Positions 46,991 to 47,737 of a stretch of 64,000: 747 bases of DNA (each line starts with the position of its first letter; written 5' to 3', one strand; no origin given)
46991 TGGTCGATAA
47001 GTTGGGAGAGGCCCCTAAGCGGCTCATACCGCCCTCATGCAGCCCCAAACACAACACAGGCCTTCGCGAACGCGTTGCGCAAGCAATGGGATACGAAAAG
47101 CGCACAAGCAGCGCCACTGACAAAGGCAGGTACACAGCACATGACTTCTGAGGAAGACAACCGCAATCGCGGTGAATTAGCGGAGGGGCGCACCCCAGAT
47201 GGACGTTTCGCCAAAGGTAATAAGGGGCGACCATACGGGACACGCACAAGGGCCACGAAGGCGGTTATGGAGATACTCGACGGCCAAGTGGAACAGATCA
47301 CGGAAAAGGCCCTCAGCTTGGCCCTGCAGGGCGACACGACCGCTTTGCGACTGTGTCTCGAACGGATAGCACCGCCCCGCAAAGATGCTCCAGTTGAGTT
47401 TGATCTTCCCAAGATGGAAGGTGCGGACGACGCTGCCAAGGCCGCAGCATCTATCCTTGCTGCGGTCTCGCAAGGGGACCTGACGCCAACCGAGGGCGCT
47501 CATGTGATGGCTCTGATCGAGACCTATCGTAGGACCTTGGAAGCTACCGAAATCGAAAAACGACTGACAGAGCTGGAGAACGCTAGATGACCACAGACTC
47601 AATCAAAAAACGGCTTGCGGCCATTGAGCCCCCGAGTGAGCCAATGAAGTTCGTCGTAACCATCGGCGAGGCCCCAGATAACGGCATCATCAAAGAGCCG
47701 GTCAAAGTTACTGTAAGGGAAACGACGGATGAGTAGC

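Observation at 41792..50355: Virion-less int / alpA / Prim-Pol / RepA-like / iteron / DUF5681 module: candidate phage-satellite-like (PICI/P4-style) replicon in a Rhodobacteraceae-type genome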

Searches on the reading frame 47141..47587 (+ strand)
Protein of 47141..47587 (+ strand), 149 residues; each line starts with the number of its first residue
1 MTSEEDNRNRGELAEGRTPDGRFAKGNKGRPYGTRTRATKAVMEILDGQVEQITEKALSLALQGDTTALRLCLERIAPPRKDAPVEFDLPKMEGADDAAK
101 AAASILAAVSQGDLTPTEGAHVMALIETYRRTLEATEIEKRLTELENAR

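Call 36: find_homologous_proteins(query=window:47141-47587:+, max_evalue=0.001)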
Query seq(149 aa) (149 aa): 1859 proteins with E <= 0.001 among 1994 candidates; the best 120 are listed.
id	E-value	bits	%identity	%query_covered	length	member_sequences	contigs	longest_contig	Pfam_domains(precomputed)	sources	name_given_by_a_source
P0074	2.7e-88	311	100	100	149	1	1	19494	PF18932.6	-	-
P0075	1.2e-65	238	76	99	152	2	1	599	PF18932.6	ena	-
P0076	8.3e-63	228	75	96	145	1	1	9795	-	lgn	-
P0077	7.3e-61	222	72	100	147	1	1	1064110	-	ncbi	-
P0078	5.3e-60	219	71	100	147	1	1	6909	-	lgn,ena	-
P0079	1.7e-59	218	70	98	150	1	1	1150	-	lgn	-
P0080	1.8e-58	214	100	72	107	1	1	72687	-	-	-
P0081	3.3e-58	214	66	100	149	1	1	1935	PF18932.6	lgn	-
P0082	3.8e-57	210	70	94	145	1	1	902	PF18932.6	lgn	-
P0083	4.1e-57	210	70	96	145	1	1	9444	PF18932.6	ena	-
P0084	2.4e-56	208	66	98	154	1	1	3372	PF18932.6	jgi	jgi:hypothetical protein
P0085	4.1e-56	207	66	97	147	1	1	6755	PF18932.6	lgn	-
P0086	4.8e-56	207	67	95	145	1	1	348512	PF18932.6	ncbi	-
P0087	2.4e-54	201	68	96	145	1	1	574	-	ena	-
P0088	4.2e-54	200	68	95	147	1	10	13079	-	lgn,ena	-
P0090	7.4e-54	199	68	94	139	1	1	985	PF18932.6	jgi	-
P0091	7.6e-54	199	67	95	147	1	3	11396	PF18932.6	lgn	-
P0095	1.4e-53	199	65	96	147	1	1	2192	PF18932.6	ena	-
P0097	2.0e-53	198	65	94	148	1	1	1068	PF18932.6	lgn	-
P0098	2.1e-53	198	71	89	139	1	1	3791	PF18932.6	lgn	-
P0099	2.4e-53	198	68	95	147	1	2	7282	PF18932.6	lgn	-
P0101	2.6e-53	198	67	95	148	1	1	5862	PF18932.6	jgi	-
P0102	2.8e-53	198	64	97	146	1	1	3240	PF18932.6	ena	-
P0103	3.3e-53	197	63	95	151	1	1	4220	PF18932.6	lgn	-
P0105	8.7e-53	196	68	87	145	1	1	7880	PF18932.6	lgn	-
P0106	9.5e-53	196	69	95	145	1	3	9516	PF18932.6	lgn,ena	-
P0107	1.5e-52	195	63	97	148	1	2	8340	PF18932.6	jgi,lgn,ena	-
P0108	1.5e-52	195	66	94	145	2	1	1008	PF18932.6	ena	-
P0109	1.9e-52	195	65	95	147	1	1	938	PF18932.6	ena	-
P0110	2.0e-52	195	66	94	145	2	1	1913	PF18932.6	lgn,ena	-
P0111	2.4e-52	195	66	89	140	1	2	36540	PF18932.6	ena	-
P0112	3.6e-52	194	68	90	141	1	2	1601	PF18932.6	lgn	-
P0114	4.4e-52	194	65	97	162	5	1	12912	PF18932.6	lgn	-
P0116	5.0e-52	194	63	97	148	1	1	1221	PF18932.6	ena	-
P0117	5.4e-52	193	69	88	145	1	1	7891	PF18932.6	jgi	-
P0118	6.4e-52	193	69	88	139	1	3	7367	PF18932.6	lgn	-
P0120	1.2e-51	192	70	88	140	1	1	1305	PF18932.6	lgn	-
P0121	1.3e-51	192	69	90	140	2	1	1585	PF18932.6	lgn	-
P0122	1.3e-51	192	68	89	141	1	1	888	PF18932.6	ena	-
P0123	1.5e-51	192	68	81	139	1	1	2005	PF18932.6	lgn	-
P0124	1.5e-51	192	65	93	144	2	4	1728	PF18932.6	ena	-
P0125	1.6e-51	192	68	88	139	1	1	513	PF18932.6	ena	-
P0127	2.0e-51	192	68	95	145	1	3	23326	PF18932.6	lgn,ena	-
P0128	2.0e-51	192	69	88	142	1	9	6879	PF18932.6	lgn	-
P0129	2.3e-51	191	63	97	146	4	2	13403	PF18932.6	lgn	-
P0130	2.5e-51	191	66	90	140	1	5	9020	PF18932.6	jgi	jgi:hypothetical protein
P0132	2.6e-51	191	66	94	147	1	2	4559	PF18932.6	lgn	-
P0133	2.8e-51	191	66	90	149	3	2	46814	PF18932.6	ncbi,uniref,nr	ncbi:DUF5681 domain-containing protein [Marivita geojedonensis]|uniref:DUF5681 domain-containing pro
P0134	3.5e-51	191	65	96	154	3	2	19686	PF18932.6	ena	-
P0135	5.1e-51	190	63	95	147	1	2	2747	PF18932.6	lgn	-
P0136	5.6e-51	190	68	88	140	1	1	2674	PF18932.6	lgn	-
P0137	5.7e-51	190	66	89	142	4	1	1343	PF18932.6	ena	-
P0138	5.9e-51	190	65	94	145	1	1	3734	PF18932.6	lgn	-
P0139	6.1e-51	190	68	88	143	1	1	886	PF18932.6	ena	-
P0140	6.3e-51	190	67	89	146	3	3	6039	PF18932.6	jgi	jgi:hypothetical protein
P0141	6.3e-51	190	67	89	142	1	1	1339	PF18932.6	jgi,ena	-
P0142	6.6e-51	190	62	97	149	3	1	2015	PF18932.6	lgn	-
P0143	6.8e-51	190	68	88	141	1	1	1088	PF18932.6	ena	-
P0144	6.9e-51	190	67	89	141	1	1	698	PF18932.6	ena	-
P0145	8.8e-51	190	64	96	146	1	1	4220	PF18932.6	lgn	-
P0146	9.0e-51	190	64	95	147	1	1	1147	PF18932.6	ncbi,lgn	-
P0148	9.1e-51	189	66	89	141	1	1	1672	PF18932.6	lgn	-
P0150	9.8e-51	189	67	95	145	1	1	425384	PF18932.6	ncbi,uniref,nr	ncbi:DUF5681 domain-containing protein [Paracoccus luteus]|uniref:DUF5681 domain-containing protein 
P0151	1.0e-50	189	68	89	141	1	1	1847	PF18932.6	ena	-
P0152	1.1e-50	189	62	94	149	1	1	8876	PF18932.6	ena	-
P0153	1.1e-50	189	66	90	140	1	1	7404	PF18932.6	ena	-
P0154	1.2e-50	189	63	94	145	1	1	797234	PF18932.6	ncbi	-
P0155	1.2e-50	189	65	95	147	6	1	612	PF18932.6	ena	-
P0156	1.3e-50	189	62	94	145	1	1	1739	PF18932.6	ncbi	-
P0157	1.3e-50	189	67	90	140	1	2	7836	PF18932.6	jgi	-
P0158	1.5e-50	189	66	89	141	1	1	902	PF18932.6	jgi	jgi:hypothetical protein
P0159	1.7e-50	189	68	89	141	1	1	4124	PF18932.6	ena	-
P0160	1.7e-50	189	64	94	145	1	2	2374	PF18932.6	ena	-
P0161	1.8e-50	189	64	95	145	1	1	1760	PF18932.6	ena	-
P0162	1.8e-50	188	64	94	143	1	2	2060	PF18932.6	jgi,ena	-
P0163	1.9e-50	188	67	90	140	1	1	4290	PF18932.6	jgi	jgi:hypothetical protein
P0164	1.9e-50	188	67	90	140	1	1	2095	PF18932.6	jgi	jgi:hypothetical protein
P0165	1.9e-50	188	68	90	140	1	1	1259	PF18932.6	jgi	jgi:hypothetical protein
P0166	1.9e-50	188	68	90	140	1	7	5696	PF18932.6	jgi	jgi:hypothetical protein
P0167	1.9e-50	188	63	96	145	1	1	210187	PF18932.6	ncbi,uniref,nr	ncbi:DUF5681 domain-containing protein [uncultured Ruegeria sp.]|uniref:DUF5681 domain-containing pr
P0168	2.0e-50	188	66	90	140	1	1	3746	PF18932.6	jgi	jgi:hypothetical protein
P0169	2.1e-50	188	66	90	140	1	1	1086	PF18932.6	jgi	jgi:hypothetical protein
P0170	2.3e-50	188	63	97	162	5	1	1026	PF18932.6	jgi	-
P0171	2.3e-50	188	67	87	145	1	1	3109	PF18932.6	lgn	-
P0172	2.4e-50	188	67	89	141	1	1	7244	PF18932.6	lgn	-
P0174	2.4e-50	188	66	94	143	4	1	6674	PF18932.6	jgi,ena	-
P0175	2.5e-50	188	66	88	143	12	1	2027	PF18932.6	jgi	-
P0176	2.6e-50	188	65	95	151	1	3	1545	PF18932.6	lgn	-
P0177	2.6e-50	188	66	90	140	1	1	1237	PF18932.6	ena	-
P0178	2.7e-50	188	63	93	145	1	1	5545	PF18932.6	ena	-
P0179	2.8e-50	188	67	90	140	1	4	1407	PF18932.6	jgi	-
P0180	2.9e-50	188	66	90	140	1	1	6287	PF18932.6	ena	-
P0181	2.9e-50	188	63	97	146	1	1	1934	PF18932.6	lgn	-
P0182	2.9e-50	188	70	86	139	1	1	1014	PF18932.6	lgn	-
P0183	3.0e-50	188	67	89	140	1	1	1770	PF18932.6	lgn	-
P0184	3.0e-50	188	66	94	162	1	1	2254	PF18932.6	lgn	-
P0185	3.1e-50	188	67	90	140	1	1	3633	PF18932.6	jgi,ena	-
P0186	3.2e-50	188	67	90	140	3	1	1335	PF18932.6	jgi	-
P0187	3.2e-50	188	62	97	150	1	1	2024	PF18932.6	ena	-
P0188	3.3e-50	188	65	95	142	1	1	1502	PF18932.6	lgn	-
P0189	3.4e-50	188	67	90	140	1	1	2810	PF18932.6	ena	-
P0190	3.4e-50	188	66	90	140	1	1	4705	PF18932.6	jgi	-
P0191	3.4e-50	188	64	95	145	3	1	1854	PF18932.6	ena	-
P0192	3.5e-50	188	62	96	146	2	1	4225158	PF18932.6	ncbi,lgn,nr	ncbi:MAG: hypothetical protein RSE12_08890 [Fuscovulum sp.]|nr:MAG: hypothetical protein RSE12_08890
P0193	3.6e-50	188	63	95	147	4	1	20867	PF18932.6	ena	-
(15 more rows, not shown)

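Call 37: find_related_loci(query=P0074, collection=genome_contigs, flank=10000)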
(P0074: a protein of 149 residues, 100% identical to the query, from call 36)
Query P0074 (149 aa) in genome_contigs; peptide patterns used: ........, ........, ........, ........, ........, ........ (x = any residue, [..] = any of these).
96 stretches matched a pattern; 8 encode a relative of the query (tblastn E <= 1e-3); 8 distinct loci.
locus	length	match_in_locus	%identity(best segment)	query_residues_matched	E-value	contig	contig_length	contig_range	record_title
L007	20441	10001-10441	72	1-149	1e-68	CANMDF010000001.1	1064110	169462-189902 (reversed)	uncultured Rhodobacteraceae bacterium isolate 3-110.fasta genome assembly, contig: NODE_1, whole genome shotgun sequence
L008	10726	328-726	67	16-148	9e-50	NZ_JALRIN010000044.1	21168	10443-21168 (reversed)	MAG: Cypionkella sp. isolate QJ.12 NODE_44_length_21168_cov_6.164241, whole genome shotgun sequence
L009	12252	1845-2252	68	15-146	1e-49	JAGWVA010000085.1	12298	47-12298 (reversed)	MAG: Paracoccaceae bacterium isolate REEB409 contig-150_5217, whole genome shotgun sequence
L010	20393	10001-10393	64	16-146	3e-48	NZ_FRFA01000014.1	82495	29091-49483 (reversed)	Tateyamaria sp. Alg231-49 isolate Tateyamaria sp. Alg231_49, whole genome shotgun sequence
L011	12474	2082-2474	64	16-146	7e-47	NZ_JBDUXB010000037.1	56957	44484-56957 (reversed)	MAG: Tateyamaria sp. isolate CI.27.F.A2_106_42 CI_27_F_A2_106_42_000000000037, whole genome shotgun sequence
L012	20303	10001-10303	69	46-146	2e-42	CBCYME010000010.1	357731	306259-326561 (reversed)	MAG: Paracoccaceae bacterium isolate 5d379400-49c9-4577-ae81-f574560cfe0f genome assembly, contig: contig_10, whole geno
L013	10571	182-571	45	23-148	8e-36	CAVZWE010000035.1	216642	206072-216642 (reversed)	MAG: uncultured Alphaproteobacteria bacterium isolate MFD02134.bin.1.189 genome assembly, contig: contig_78198, whole ge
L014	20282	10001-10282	49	55-148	1e-27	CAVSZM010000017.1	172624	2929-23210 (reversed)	MAG: uncultured Alphaproteobacteria bacterium isolate MFD05841.bin.1.14 genome assembly, contig: contig_58242, whole gen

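Call 38: find_related_loci(query=P0074, collection=viral_contigs, flank=10000)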
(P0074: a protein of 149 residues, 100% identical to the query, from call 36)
Query P0074 (149 aa) in viral_contigs; peptide patterns used: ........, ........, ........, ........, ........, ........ (x = any residue, [..] = any of these).
5 stretches matched a pattern, but none encodes a relative of the query by tblastn (E <= 1e-3).

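Call 41: find_encoding_contigs(protein=P0150, flank=10000, max_places=2)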
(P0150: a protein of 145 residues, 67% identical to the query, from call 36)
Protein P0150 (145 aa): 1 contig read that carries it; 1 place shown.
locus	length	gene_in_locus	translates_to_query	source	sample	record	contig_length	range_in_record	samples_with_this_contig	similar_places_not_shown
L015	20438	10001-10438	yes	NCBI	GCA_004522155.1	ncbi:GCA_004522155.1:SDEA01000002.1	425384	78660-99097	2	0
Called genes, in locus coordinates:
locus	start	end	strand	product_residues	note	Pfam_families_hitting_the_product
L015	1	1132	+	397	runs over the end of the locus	PF13356:Arm-DNA-bind_3, PF22022:Phage_int_M, PF00589:Phage_integrase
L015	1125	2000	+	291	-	-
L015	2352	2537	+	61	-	PF05930:Phage_AlpA, PF12728:HTH_17 (weak)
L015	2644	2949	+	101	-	PF22324:HTH_91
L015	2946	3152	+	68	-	PF02229:PC4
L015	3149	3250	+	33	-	-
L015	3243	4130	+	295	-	PF23639:DUF7146, PF13362:Toprim_3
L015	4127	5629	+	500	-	PF13148:DUF3987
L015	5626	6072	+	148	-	-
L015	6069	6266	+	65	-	-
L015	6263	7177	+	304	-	-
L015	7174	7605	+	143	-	-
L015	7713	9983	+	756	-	-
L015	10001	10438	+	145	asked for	PF18932:DUF5681 (weak)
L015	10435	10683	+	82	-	-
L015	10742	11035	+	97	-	-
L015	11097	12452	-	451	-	-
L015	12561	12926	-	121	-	-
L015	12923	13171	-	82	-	PF13560:HTH_31 (weak), PF01381:HTH_3 (weak)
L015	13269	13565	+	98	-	-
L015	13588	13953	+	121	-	-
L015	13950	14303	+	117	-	-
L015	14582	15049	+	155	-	PF12728:HTH_17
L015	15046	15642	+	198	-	PF26343:VapC50_C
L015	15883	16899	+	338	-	PF13310:Virulence_RhuM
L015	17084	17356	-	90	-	-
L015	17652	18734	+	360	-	-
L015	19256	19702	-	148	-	PF21352:Zn_ribbon_Thio2, PF00085:Thioredoxin, PF13899:Thioredoxin_7 (weak), PF13098:Thioredoxin_2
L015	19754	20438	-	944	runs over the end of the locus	PF02347:GDC-P, PF21478:GcvP2_C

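Call 42: find_encoding_contigs(protein=P0192, flank=10000, max_places=2)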
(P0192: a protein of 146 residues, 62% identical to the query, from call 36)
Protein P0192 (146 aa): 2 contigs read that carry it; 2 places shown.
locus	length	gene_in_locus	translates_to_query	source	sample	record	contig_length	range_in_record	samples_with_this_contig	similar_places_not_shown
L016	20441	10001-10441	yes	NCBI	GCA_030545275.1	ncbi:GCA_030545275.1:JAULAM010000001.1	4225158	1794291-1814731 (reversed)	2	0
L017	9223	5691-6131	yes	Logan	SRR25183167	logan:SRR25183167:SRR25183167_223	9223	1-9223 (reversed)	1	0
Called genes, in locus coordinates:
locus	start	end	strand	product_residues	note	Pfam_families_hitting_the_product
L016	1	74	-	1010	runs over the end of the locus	PF00873:ACR_tran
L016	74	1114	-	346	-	PF25919:BSH_CusB (faint), PF25917:BSH_RND (weak), PF25973:BSH_CzcB (faint), PF00364:Biotin_lipoyl (faint), PF25984:BSH_YknX (faint), PF25967:RND-MFP_C (weak), PF25989:YknX_C (weak)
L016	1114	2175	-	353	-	PF25919:BSH_CusB (faint), PF25967:RND-MFP_C (faint)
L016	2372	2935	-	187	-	PF00440:TetR_N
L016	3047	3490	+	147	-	PF00561:Abhydrolase_1, PF12146:Hydrolase_4 (weak), PF12697:Abhydrolase_6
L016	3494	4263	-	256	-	PF13340:DUF4096, PF01609:DDE_Tnp_1, PF13612:DDE_Tnp_1_3, PF13586:DDE_Tnp_1_2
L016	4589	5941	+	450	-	PF13356:Arm-DNA-bind_3, PF22022:Phage_int_M, PF00589:Phage_integrase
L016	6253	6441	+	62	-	PF05930:Phage_AlpA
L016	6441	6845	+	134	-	-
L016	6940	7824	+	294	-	PF23639:DUF7146, PF13362:Toprim_3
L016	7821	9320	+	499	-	PF13148:DUF3987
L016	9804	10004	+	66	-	-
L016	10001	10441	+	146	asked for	PF18932:DUF5681 (weak)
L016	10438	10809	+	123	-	-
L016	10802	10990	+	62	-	-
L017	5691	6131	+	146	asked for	PF18932:DUF5681 (weak)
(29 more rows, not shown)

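Call 43: find_encoding_contigs(protein=P0111, flank=10000, max_places=2)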
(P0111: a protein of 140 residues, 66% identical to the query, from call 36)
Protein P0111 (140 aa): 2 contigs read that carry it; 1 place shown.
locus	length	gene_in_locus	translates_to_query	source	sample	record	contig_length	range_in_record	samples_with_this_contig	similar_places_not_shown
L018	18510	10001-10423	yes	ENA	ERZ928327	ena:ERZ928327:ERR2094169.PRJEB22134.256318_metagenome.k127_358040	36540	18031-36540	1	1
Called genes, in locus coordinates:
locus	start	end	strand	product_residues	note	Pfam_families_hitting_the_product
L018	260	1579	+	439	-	PF03721:UDPG_MGDP_dh_N, PF00984:UDPG_MGDP_dh, PF03720:UDPG_MGDP_dh_C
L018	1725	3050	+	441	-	PF10983:DUF2793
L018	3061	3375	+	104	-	-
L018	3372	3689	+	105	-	-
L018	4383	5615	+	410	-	PF13356:Arm-DNA-bind_3, PF00589:Phage_integrase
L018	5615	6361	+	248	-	-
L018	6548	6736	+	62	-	PF05930:Phage_AlpA, PF12728:HTH_17 (weak)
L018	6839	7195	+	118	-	-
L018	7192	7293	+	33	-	-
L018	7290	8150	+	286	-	PF23639:DUF7146, PF13155:Toprim_2 (weak), PF13362:Toprim_3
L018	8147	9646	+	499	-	PF13148:DUF3987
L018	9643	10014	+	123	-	-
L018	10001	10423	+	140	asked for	PF18932:DUF5681 (weak)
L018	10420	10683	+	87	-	-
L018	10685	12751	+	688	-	-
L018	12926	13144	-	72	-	-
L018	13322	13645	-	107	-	-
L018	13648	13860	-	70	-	PF01381:HTH_3 (weak)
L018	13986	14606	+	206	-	-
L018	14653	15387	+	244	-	-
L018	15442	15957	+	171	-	-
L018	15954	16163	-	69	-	-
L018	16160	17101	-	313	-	PF13185:GAF_2 (faint)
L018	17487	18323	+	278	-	PF01678:DAP_epimerase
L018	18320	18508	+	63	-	?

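Call 44: search_dna_similar(query=P0074, collection=phages, mode=protein, max_evalue=0.001, max_rows=25)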
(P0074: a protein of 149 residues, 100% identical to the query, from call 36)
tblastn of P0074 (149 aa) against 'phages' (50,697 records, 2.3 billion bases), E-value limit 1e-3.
Records with a match: 1; places in all: 1; records where one place covers at least 80% of the query: 1.
Best place of each record, by identity: <60% 1.
By first word of the organism name: Bacteriophage 1.
By host as written in the record: - 1.
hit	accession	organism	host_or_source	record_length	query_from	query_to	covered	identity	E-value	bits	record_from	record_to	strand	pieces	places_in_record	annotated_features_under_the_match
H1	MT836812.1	Bacteriophage sp.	human fecal samples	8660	18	146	87%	48.8%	9e-29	115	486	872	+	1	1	record has no annotation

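Call 47: get_annotated_region(hit=H1, flank=9000)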
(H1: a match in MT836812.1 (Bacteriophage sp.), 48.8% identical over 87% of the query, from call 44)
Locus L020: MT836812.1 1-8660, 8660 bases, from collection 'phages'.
description: UNVERIFIED: Bacteriophage sp. clone scaffold_3119 genomic sequence.
organism: Bacteriophage sp. (NCBI taxid 38018)
taxonomy: Viruses
host: -; source: human fecal samples; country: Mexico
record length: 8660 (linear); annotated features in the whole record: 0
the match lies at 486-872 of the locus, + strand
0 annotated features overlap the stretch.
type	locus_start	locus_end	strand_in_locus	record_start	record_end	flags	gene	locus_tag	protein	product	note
